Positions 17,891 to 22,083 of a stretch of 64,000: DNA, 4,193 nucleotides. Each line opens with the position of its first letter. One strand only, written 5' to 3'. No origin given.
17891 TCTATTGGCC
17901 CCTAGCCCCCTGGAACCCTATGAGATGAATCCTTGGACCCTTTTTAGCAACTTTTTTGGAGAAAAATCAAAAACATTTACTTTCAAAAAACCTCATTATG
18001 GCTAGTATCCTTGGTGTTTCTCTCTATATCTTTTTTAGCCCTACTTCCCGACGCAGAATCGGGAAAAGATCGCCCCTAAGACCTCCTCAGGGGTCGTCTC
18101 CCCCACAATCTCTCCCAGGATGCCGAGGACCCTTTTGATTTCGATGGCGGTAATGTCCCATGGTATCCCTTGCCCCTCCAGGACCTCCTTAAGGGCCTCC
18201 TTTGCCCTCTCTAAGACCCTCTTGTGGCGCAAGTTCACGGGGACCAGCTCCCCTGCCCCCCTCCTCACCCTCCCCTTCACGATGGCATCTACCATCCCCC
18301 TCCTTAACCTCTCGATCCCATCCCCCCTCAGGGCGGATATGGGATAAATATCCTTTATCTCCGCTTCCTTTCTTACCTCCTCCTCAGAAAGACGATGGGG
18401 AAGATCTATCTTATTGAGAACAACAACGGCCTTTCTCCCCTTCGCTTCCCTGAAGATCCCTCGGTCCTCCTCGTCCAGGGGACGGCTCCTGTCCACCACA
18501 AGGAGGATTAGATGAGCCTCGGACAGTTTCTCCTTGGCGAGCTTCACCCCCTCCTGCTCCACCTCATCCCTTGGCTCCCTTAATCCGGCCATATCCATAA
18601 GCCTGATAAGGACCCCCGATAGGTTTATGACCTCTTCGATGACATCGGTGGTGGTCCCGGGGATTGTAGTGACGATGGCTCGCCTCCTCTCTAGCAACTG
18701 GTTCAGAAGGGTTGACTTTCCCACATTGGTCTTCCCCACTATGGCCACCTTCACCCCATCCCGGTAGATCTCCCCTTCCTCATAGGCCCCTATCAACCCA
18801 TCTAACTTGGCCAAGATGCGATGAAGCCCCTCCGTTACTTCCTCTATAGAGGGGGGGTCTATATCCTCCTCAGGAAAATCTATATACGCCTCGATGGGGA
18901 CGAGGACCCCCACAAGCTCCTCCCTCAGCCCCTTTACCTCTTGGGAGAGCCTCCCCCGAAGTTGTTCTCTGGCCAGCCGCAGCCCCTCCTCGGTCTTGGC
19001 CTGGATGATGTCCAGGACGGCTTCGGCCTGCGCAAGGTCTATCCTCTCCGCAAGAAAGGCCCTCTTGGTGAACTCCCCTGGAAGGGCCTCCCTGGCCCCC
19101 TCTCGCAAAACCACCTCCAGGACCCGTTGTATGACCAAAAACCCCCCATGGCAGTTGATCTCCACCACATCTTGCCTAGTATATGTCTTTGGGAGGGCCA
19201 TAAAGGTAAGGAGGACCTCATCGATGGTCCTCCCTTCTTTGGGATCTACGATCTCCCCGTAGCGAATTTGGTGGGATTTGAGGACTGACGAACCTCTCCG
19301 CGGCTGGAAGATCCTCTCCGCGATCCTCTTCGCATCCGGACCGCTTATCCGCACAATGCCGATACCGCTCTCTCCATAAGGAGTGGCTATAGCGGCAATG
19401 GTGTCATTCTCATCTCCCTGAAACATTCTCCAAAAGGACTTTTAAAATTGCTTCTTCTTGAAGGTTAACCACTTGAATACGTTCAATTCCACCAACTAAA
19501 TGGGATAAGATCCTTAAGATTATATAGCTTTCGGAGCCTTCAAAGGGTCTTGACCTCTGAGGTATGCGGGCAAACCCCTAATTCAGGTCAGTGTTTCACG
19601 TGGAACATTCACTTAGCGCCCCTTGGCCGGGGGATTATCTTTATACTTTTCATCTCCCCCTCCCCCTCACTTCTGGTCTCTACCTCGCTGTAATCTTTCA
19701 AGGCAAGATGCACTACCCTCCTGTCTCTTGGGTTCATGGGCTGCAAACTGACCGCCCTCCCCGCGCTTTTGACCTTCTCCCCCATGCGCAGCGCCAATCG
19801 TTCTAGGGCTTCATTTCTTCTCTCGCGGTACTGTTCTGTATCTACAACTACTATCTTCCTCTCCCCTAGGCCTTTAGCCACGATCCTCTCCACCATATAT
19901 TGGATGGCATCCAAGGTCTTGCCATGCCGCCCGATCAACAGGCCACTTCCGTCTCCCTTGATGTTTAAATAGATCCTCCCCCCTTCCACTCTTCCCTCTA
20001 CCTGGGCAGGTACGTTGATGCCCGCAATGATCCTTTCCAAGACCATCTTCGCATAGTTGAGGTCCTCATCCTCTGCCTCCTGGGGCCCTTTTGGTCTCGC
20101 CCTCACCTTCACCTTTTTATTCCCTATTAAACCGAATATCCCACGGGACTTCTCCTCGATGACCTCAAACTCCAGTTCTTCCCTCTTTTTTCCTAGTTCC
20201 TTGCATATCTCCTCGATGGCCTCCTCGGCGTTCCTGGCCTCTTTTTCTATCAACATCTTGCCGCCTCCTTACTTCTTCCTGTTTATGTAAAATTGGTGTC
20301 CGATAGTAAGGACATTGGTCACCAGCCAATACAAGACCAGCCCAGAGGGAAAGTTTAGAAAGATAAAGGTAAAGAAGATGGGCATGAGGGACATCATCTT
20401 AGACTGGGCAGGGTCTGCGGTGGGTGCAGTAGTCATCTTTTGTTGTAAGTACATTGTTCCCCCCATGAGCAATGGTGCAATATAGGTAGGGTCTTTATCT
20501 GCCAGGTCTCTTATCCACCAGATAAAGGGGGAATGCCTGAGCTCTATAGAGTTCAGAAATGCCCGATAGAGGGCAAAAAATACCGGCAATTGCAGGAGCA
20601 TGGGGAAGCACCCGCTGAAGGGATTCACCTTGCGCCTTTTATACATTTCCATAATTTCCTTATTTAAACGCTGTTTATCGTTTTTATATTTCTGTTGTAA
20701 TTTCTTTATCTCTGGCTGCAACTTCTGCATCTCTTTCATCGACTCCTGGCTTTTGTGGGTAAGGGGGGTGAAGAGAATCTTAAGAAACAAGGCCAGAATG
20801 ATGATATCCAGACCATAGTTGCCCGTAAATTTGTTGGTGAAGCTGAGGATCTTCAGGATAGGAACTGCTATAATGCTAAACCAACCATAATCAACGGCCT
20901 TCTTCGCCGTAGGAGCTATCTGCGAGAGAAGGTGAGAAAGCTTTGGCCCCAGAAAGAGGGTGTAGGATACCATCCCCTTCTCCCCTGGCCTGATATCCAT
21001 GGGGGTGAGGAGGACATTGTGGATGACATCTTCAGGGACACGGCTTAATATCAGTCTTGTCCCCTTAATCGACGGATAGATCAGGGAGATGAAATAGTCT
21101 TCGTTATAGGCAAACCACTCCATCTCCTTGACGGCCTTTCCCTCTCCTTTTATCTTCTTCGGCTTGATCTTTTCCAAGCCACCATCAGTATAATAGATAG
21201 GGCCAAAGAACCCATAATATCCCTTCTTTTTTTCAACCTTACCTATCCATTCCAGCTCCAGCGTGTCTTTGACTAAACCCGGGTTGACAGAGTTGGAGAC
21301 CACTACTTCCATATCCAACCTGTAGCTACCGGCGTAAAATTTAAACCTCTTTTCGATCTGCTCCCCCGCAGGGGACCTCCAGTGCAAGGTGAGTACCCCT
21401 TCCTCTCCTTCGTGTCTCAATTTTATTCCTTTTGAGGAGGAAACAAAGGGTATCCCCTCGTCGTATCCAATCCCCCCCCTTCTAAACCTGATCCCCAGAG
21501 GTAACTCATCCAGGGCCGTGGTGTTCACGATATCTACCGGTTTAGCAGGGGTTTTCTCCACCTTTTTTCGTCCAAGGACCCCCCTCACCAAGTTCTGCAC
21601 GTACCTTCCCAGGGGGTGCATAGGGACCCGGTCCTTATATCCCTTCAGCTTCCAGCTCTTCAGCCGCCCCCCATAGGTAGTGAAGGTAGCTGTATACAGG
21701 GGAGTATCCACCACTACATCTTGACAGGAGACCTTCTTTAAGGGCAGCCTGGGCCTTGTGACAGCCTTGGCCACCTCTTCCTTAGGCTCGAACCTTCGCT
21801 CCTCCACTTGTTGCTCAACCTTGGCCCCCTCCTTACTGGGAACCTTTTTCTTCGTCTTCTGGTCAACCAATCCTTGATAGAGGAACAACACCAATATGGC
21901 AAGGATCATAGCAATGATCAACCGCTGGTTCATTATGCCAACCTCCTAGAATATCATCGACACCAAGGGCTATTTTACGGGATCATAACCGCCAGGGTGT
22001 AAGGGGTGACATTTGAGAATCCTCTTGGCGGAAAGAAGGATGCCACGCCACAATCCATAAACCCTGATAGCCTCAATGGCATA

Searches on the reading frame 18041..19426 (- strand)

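Call 81: search_protein_families(library=pfam, proteins=[window:18041-19426:-], max_evalue=0.00001)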
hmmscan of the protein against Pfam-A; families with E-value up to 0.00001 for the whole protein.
window:18041-19426:- (461 aa): 8 families
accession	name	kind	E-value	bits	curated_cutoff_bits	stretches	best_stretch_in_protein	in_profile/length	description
PF12631.12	MnmE_helical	-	5.3e-54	184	40.1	1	131-458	1-211/211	MnmE helical domain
PF10396.14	TrmE_N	-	4.9e-42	143.3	29.8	1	9-128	1-117/117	GTP-binding protein TrmE N-terminus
PF01926.29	MMR_HSR1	-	9.6e-26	90.6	21.9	1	226-339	1-113/113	50S ribosome-binding GTPase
PF02421.24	FeoB_N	-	4.7e-09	36.4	27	1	226-375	2-153/156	Ferrous iron transport protein B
PF00350.29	Dynamin_N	-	6.5e-07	30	27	0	227-259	1-33/168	Dynamin family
PF00009.33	GTP_EFTU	-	1.1e-06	28.8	26.5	0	299-380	88-184/188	Elongation factor Tu GTP binding domain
PF03193.22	RsgA_GTPase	-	1.8e-06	28.3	30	0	227-255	109-137/174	RsgA GTPase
PF00025.27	Arf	-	2.4e-06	27.6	22.3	0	225-360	15-145/174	ADP-ribosylation factor family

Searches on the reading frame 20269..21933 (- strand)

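Call 81: search_protein_families(library=pfam, proteins=[window:20269-21933:-], max_evalue=0.00001)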
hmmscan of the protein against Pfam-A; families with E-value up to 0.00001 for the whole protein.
window:20269-21933:- (554 aa): 2 families
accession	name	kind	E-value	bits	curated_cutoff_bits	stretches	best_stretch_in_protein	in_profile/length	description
PF02096.25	60KD_IMP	-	1.3e-63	214.3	35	1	373-552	1-163/163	60Kd inner membrane protein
PF14849.12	YidC_periplas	-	6.6e-34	118.6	24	1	146-361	54-282/283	YidC periplasmic domain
